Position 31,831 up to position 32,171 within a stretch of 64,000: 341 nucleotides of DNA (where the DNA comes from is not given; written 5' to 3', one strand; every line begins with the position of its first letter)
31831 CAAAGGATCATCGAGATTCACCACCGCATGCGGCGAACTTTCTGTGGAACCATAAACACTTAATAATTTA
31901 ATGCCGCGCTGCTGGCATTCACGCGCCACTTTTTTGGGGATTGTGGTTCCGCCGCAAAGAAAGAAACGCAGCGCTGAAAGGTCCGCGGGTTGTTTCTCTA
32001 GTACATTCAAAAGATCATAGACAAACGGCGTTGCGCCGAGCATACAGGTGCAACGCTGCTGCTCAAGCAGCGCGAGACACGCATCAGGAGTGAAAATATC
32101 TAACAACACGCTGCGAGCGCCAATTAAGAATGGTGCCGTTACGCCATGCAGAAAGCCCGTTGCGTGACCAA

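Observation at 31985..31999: Exact 15-mer shared between the aroH TrpR operator and the fadK coding sequence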

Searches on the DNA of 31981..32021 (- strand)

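Call 21: search_dna_similar(query=window:31981-32021:-, collection=ecoli_genomes, mode=distant, max_evalue=1, rows=spread, max_rows=30)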
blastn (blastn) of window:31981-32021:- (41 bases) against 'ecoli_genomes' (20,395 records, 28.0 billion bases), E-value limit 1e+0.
Records with a match: 5357; places in all: 5361; records where one place covers at least 80% of the query: 5354.
Genomes with a match: 5357 of 5426; with a place that covers at least 80% of the query: 5354. Places per genome that has any: lowest 1, median 1, highest 2. On chromosomes: 5359 places; on plasmids: 2.
Best place of each record, by identity: >=99% 2596; 95-99% 2054; 90-95% 707.
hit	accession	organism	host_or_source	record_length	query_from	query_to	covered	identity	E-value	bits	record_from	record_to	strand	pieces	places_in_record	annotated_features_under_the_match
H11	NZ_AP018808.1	Escherichia coli strain E2865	Bos taurus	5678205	1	41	100%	100.0%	7e-12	75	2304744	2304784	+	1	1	fadK: medium-chain fatty-acid--CoA ligase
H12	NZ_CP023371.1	Escherichia coli strain 1283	canine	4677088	1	41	100%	100.0%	7e-12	75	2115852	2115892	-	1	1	fadK: medium-chain fatty-acid--CoA ligase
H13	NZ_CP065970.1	Escherichia coli strain FDAARGOS_1058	missing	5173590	1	41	100%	100.0%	7e-12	75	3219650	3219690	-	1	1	fadK: medium-chain fatty-acid--CoA ligase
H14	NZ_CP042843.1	Escherichia coli strain JME67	not applicable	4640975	1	41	100%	100.0%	7e-12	75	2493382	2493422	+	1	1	fadK: medium-chain fatty-acid--CoA ligase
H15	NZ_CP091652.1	Escherichia coli strain KMi025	river water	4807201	1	41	100%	100.0%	7e-12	75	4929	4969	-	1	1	fadK: medium-chain fatty-acid--CoA ligase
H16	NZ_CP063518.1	Escherichia coli strain EH01-18-02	Homo sapiens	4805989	1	41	100%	100.0%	7e-12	75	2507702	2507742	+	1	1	fadK: medium-chain fatty-acid--CoA ligase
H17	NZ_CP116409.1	Escherichia coli strain HH97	Pre-treated sample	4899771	1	41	100%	100.0%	7e-12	75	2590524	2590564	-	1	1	fadK: medium-chain fatty-acid--CoA ligase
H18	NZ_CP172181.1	Escherichia coli strain GF153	chicken meat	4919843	1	41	100%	100.0%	7e-12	75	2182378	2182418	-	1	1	fadK: medium-chain fatty-acid--CoA ligase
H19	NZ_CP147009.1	Escherichia coli strain FACU 2024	-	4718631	1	41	100%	100.0%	7e-12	75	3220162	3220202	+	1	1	fadK: medium-chain fatty-acid--CoA ligase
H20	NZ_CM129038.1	Escherichia coli strain 700481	Homo sapiens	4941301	1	41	100%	100.0%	7e-12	75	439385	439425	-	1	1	fadK: medium-chain fatty-acid--CoA ligase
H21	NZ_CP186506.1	Escherichia coli strain R18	Homo sapiens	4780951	1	41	100%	100.0%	7e-12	75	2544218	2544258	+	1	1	fadK: medium-chain fatty-acid--CoA ligase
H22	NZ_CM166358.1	Escherichia coli strain CH425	Homo sapiens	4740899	1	41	100%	100.0%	7e-12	75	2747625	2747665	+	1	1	fadK: medium-chain fatty-acid--CoA ligase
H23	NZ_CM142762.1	Escherichia coli strain GPEC87-32-644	chicken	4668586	1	41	100%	100.0%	7e-12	75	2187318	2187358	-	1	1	fadK: medium-chain fatty-acid--CoA ligase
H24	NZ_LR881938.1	Escherichia coli str. K-12 substr. MG1655 strain K-12 ...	-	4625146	1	41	100%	100.0%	7e-12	75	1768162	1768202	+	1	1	fadK: medium-chain fatty-acid--CoA ligase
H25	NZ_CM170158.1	Escherichia coli strain GCM39-10-2-9-3-1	Homo sapiens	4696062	1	41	100%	100.0%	7e-12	75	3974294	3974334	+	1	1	fadK: medium-chain fatty-acid--CoA ligase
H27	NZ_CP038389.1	Escherichia coli O55:H7 strain DEC5B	Homo sapiens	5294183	1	41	100%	95.1%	4e-9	66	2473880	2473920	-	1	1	fadK: medium-chain fatty-acid--CoA ligase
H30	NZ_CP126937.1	Escherichia coli O2:K1:H4 strain APEC E19019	Gallus gallus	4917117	1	41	100%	95.1%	4e-9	66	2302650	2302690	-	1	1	fadK: medium-chain fatty-acid--CoA ligase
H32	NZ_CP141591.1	Escherichia coli strain W24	calf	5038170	1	41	100%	95.1%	4e-9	66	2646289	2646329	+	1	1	fadK: medium-chain fatty-acid--CoA ligase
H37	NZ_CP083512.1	Escherichia coli strain elppa4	Homo sapiens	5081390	1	41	100%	92.7%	2e-7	62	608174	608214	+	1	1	fadK: medium-chain fatty-acid--CoA ligase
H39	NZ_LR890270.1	Escherichia coli strain MINF_7C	Homo sapiens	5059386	1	41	100%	92.7%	2e-7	62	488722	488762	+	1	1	fadK: medium-chain fatty-acid--CoA ligase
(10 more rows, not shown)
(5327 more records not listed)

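Call 22: get_annotated_region(hit=H27, flank=5000)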
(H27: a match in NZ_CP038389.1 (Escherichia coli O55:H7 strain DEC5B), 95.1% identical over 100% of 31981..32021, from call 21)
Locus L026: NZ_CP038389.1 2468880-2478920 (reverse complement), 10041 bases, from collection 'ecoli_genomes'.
description: Escherichia coli O55:H7 strain DEC5B chromosome, complete genome
organism: Escherichia coli O55:H7 strain DEC5B (NCBI taxid 244320)
replicon: chromosome; assembly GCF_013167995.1
host: Homo sapiens; source: missing; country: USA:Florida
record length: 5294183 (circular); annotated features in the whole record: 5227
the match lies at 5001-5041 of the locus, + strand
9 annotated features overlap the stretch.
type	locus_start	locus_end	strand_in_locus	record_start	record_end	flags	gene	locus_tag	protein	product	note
CDS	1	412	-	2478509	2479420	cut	ydiP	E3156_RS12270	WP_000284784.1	AraC family transcriptional regulator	-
CDS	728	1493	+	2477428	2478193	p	ydiQ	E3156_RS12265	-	electron transfer flavoprotein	frameshifted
CDS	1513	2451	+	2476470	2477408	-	ydiR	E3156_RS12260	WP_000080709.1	electron transfer flavoprotein subunit alpha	-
CDS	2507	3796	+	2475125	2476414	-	ydiS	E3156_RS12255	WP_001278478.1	FAD-dependent oxidoreductase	-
CDS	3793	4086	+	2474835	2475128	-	ydiT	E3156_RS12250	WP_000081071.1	ferredoxin family protein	-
CDS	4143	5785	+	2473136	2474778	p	fadK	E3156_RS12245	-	medium-chain fatty-acid--CoA ligase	frameshifted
CDS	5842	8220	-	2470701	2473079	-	ppsA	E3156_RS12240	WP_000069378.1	phosphoenolpyruvate synthase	-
CDS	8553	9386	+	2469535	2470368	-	ppsR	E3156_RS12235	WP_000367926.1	posphoenolpyruvate synthetase regulatory kinase/phosphorylase PpsR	-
CDS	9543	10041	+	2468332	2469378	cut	aroH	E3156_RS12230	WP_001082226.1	3-deoxy-7-phosphoheptulonate synthase AroH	-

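Call 23: get_annotated_region(hit=H30, flank=5000)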
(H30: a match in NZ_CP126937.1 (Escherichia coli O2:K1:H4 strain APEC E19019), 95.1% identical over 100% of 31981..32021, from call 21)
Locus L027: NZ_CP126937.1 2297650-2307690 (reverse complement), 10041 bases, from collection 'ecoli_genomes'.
description: Escherichia coli O2:K1:H4 strain APEC E19019 chromosome, complete genome
organism: Escherichia coli O2:K1:H4 strain APEC E19019 (NCBI taxid 3050626)
replicon: chromosome; assembly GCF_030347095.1
host: Gallus gallus; source: liver; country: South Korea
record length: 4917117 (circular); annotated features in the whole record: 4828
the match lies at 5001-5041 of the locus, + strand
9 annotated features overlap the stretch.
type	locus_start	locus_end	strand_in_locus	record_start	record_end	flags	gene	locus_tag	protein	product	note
CDS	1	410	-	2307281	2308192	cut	ydiP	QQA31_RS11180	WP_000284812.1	AraC family transcriptional regulator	-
CDS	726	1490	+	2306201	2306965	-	ydiQ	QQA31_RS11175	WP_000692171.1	electron transfer flavoprotein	-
CDS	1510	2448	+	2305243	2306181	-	ydiR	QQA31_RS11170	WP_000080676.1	electron transfer flavoprotein subunit alpha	-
CDS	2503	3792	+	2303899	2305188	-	ydiS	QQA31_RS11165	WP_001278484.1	FAD-dependent oxidoreductase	-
CDS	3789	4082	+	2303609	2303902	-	ydiT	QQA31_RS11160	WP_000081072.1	ferredoxin family protein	-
CDS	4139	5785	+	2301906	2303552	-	fadK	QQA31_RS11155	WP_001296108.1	medium-chain fatty-acid--CoA ligase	-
CDS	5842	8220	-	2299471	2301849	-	ppsA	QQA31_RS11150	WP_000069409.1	phosphoenolpyruvate synthase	-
CDS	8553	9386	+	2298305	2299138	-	ppsR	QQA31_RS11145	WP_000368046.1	posphoenolpyruvate synthetase regulatory kinase/phosphorylase PpsR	-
CDS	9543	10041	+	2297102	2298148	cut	aroH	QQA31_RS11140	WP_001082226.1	3-deoxy-7-phosphoheptulonate synthase AroH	-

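Call 24: get_annotated_region(hit=H37, flank=5000)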
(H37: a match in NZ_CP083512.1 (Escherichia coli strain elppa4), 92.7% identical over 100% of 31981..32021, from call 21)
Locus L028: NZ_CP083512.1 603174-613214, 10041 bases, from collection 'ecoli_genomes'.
description: Escherichia coli strain elppa4 chromosome, complete genome
organism: Escherichia coli strain elppa4 (NCBI taxid 562)
replicon: chromosome; assembly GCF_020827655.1
host: Homo sapiens; source: blood; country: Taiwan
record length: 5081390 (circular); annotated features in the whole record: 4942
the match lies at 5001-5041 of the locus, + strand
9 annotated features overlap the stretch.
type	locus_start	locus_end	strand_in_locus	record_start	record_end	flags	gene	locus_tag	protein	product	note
CDS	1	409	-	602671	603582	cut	ydiP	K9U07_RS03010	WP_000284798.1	AraC family transcriptional regulator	-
CDS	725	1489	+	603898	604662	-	ydiQ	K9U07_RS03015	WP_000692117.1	electron transfer flavoprotein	-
CDS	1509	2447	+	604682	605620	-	ydiR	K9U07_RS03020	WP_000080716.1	electron transfer flavoprotein subunit alpha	-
CDS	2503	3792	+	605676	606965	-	ydiS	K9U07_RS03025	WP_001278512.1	FAD-dependent oxidoreductase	-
CDS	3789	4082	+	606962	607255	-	ydiT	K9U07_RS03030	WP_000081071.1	ferredoxin family protein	-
CDS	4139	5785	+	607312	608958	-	fadK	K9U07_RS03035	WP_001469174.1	medium-chain fatty-acid--CoA ligase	-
CDS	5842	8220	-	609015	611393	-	ppsA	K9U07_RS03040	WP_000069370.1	phosphoenolpyruvate synthase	-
CDS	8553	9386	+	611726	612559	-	ppsR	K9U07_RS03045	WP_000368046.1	posphoenolpyruvate synthetase regulatory kinase/phosphorylase PpsR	-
CDS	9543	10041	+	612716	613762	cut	aroH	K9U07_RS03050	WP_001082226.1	3-deoxy-7-phosphoheptulonate synthase AroH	-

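Call 25: get_annotated_region(hit=H39, flank=5000)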
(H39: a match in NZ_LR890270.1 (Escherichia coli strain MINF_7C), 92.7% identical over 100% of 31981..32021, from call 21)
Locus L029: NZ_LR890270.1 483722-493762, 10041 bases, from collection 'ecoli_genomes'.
description: Escherichia coli strain MINF_7C isolate MINF_7C chromosome 1, complete sequence
organism: Escherichia coli strain MINF_7C (NCBI taxid 562)
replicon: chromosome; assembly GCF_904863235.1
host: Homo sapiens; source: blood; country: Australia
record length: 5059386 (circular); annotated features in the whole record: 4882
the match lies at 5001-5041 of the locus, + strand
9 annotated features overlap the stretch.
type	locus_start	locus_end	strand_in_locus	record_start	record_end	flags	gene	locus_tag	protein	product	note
CDS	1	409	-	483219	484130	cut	ydiP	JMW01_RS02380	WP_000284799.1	AraC family transcriptional regulator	-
CDS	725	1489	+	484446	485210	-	ydiQ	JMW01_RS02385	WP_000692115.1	electron transfer flavoprotein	-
CDS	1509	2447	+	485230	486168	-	ydiR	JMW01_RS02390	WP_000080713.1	electron transfer flavoprotein subunit alpha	-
CDS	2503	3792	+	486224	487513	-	ydiS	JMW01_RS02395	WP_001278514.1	FAD-dependent oxidoreductase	-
CDS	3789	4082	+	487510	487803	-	ydiT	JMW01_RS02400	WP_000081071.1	ferredoxin family protein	-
CDS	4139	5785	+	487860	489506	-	fadK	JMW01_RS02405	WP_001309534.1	medium-chain fatty-acid--CoA ligase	-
CDS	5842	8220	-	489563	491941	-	ppsA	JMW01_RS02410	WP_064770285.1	phosphoenolpyruvate synthase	-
CDS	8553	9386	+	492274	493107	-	ppsR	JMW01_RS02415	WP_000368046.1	posphoenolpyruvate synthetase regulatory kinase/phosphorylase PpsR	-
CDS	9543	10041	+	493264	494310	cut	aroH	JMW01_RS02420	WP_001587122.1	3-deoxy-7-phosphoheptulonate synthase AroH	-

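Call 26: get_annotated_region(hit=H32, flank=5000)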
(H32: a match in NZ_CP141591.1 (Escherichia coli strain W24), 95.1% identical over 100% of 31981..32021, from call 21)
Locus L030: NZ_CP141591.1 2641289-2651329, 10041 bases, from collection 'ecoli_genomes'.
description: Escherichia coli strain W24 chromosome, complete genome
organism: Escherichia coli strain W24 (NCBI taxid 562)
replicon: chromosome; assembly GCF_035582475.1
host: calf; source: Anal swab; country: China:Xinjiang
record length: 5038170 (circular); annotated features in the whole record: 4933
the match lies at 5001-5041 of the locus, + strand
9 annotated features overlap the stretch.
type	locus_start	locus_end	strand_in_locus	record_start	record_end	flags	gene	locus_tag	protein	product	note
CDS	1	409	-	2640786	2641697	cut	ydiP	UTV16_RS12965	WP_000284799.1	AraC family transcriptional regulator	-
CDS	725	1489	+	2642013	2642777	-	ydiQ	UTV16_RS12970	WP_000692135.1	electron transfer flavoprotein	-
CDS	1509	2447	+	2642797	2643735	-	ydiR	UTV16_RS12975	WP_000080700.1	electron transfer flavoprotein subunit alpha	-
CDS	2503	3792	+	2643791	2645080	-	ydiS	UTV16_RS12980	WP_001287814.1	FAD-dependent oxidoreductase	-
CDS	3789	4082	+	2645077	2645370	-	ydiT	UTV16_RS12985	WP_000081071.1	ferredoxin family protein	-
CDS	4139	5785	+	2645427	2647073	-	fadK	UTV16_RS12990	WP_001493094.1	medium-chain fatty-acid--CoA ligase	-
CDS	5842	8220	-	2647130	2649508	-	ppsA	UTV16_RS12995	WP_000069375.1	phosphoenolpyruvate synthase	-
CDS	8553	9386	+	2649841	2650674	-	ppsR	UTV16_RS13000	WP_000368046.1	posphoenolpyruvate synthetase regulatory kinase/phosphorylase PpsR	-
CDS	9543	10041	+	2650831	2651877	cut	aroH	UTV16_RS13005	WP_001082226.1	3-deoxy-7-phosphoheptulonate synthase AroH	-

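Call 34: search_dna_similar(query=L026:5001-5041:+, collection=ecoli_genomes, mode=distant, max_evalue=1, max_rows=3)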
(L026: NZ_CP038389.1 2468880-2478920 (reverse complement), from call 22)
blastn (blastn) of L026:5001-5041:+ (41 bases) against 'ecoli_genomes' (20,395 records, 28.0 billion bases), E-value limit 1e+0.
Records with a match: 5373; places in all: 5374; records where one place covers at least 80% of the query: 5370.
Genomes with a match: 5373 of 5426; with a place that covers at least 80% of the query: 5370. Places per genome that has any: lowest 1, median 1, highest 2. On chromosomes: 5372 places; on plasmids: 2.
Best place of each record, by identity: >=99% 2041; 95-99% 3290; 90-95% 42.
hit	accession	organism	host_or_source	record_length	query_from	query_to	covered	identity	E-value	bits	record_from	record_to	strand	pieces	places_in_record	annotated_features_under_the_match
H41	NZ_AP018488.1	Escherichia coli O157:H7 strain PV15-279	Homo sapiens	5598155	1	41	100%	100.0%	7e-12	75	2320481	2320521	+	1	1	fadK: medium-chain fatty-acid--CoA ligase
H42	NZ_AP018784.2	Escherichia coli strain SK1144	-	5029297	1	41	100%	100.0%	7e-12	75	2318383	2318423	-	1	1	fadK: medium-chain fatty-acid--CoA ligase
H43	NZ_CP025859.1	Escherichia coli strain 504239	Homo sapiens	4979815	1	41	100%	100.0%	7e-12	75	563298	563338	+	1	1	fadK: medium-chain fatty-acid--CoA ligase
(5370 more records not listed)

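Call 35: search_dna_similar(query=L028:5001-5041:+, collection=ecoli_genomes, mode=distant, max_evalue=1, max_rows=3)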
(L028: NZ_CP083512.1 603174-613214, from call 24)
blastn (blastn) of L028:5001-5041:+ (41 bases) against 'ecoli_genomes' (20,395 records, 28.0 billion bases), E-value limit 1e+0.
Records with a match: 5370; places in all: 5371; records where one place covers at least 80% of the query: 5370.
Genomes with a match: 5370 of 5426; with a place that covers at least 80% of the query: 5370. Places per genome that has any: lowest 1, median 1, highest 2. On chromosomes: 5369 places; on plasmids: 2.
Best place of each record, by identity: >=99% 344; 95-99% 2179; 90-95% 2847.
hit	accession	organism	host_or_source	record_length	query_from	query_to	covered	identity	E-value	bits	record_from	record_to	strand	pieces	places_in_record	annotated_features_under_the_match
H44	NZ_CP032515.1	Escherichia coli strain 118UI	Homo sapiens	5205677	1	41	100%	100.0%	7e-12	75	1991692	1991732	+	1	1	fadK: medium-chain fatty-acid--CoA ligase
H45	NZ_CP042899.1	Escherichia coli strain CFSAN061763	missing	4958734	1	41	100%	100.0%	7e-12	75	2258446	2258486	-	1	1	fadK: medium-chain fatty-acid--CoA ligase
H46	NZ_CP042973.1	Escherichia coli strain CFSAN061768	missing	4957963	1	41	100%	100.0%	7e-12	75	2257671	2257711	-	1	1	fadK: medium-chain fatty-acid--CoA ligase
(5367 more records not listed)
